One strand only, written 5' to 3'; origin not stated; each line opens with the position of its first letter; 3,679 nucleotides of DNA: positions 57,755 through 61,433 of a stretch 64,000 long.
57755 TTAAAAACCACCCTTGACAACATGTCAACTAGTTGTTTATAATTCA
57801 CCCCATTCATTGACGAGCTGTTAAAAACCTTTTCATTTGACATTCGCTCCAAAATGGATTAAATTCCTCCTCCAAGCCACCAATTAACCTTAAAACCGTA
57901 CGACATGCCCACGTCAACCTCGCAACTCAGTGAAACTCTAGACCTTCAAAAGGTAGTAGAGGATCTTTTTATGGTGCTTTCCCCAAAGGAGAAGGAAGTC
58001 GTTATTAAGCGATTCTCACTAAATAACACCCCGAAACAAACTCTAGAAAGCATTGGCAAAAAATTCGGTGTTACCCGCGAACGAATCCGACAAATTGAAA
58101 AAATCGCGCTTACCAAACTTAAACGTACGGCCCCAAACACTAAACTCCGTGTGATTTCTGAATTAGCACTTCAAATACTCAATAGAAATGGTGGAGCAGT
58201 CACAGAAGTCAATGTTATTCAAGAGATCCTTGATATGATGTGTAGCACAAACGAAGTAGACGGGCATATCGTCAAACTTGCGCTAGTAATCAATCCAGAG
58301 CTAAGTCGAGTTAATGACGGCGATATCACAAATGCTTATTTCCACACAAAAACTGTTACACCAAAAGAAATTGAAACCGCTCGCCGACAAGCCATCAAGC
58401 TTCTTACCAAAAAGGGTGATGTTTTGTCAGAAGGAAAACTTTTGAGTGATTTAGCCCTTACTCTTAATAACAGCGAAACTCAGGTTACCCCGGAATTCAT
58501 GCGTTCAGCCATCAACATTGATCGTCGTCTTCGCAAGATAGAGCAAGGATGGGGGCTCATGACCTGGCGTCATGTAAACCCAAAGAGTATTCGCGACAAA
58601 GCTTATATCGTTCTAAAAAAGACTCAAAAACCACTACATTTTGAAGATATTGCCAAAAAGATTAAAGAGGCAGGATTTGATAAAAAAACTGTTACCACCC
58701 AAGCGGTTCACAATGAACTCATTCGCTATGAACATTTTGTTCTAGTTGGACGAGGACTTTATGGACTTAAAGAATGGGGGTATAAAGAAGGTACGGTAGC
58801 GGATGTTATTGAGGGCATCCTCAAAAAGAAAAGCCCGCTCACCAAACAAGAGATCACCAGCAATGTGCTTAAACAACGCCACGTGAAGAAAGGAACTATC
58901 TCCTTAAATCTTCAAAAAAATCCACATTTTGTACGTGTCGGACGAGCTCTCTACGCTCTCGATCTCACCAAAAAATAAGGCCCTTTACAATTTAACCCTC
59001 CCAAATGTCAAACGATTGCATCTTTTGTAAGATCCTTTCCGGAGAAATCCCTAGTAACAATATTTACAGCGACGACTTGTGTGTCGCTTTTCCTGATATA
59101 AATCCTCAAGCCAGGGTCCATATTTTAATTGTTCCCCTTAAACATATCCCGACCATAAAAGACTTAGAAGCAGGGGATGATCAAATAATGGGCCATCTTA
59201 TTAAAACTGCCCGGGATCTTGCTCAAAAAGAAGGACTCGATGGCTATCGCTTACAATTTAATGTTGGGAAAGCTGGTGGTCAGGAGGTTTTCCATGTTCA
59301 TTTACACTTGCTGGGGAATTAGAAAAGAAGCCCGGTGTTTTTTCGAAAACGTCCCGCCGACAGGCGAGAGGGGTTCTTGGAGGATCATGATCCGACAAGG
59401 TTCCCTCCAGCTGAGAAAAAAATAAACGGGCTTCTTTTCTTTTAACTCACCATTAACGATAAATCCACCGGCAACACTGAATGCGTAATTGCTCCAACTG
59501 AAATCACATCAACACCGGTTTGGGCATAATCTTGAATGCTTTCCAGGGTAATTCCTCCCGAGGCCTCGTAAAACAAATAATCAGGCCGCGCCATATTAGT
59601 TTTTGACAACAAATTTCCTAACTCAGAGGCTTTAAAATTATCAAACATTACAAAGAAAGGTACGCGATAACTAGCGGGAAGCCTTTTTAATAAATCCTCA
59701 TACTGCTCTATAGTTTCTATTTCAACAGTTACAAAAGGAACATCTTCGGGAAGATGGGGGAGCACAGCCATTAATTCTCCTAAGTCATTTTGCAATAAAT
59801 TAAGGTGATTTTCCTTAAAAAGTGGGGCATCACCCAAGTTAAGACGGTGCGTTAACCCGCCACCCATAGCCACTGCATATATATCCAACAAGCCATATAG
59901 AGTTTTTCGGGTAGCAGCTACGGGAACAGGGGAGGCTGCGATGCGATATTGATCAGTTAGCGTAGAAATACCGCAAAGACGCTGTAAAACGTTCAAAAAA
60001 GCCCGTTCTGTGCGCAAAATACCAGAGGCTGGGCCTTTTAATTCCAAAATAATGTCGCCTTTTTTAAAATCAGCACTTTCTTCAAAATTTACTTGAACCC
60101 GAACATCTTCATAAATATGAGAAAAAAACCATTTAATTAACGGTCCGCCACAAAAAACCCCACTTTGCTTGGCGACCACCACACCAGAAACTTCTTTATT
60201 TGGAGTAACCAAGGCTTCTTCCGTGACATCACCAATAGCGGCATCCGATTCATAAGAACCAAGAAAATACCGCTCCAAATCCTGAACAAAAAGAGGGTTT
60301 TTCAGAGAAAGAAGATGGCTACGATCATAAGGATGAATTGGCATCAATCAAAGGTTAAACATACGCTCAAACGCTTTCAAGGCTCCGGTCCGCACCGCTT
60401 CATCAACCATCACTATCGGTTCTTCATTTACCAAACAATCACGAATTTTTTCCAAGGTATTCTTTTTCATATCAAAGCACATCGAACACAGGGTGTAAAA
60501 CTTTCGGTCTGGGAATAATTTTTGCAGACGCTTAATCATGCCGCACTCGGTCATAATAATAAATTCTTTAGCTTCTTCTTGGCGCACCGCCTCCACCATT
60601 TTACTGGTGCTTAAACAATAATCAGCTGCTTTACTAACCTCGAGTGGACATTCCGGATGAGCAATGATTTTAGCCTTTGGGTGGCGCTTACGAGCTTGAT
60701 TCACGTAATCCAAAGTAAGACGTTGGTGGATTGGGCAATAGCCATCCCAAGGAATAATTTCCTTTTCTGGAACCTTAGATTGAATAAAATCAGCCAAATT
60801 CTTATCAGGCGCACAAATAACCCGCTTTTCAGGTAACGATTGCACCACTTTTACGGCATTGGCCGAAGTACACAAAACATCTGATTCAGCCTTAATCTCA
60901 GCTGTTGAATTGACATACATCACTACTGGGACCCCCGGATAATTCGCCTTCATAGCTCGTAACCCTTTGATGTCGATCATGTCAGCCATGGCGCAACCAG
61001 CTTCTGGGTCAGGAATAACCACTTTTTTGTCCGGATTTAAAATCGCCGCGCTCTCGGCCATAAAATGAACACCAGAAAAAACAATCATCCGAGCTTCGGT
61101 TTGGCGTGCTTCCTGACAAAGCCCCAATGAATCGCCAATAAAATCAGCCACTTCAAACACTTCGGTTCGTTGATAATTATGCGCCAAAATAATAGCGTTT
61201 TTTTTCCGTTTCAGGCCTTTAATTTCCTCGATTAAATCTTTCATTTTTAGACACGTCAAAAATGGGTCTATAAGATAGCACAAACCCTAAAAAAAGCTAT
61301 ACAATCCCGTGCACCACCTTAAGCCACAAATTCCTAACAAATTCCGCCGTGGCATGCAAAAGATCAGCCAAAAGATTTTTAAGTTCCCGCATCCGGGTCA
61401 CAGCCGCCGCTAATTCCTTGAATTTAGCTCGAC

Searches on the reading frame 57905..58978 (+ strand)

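Call 118: search_protein_families(library=pfam, proteins=[window:57905-58978:+], max_evalue=0.001)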
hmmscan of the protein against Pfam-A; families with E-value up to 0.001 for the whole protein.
window:57905-58978:+ (357 aa): 3 families
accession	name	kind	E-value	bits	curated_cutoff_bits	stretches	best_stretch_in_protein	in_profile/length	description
PF04545.22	Sigma70_r4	-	3.2e-14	52.6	24.1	1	24-73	4-49/50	Sigma-70, region 4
PF05066.19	HARE-HTH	-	5.1e-12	46.4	25.9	1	229-291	3-71/71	HB1, ASXL, restriction endonuclease HTH domain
PF16457.11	PH_12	-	0.00033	21.5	27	0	21-117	30-117/131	Pleckstrin homology domain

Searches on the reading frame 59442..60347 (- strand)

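Call 118: search_protein_families(library=pfam, proteins=[window:59442-60347:-], max_evalue=0.001)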
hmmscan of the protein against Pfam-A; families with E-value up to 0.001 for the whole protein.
window:59442-60347:- (301 aa): 2 families
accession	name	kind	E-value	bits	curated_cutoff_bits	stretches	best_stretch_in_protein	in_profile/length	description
PF01729.25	QRPTase_C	-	1.2e-32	113.4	23.1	1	129-298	3-168/169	Quinolinate phosphoribosyl transferase, C-terminal domain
PF02749.22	QRPTase_N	-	8.6e-19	68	27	1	40-125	1-82/82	Quinolinate phosphoribosyl transferase, N-terminal domain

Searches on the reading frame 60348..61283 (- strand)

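Call 118: search_protein_families(library=pfam, proteins=[window:60348-61283:-], max_evalue=0.001)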
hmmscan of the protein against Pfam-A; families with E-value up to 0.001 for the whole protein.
window:60348-61283:- (311 aa): 1 family
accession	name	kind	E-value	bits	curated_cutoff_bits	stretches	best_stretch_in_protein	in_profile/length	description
PF02445.21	NadA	-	1.8e-119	398.7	27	1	19-309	1-294/295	Quinolinate synthetase A protein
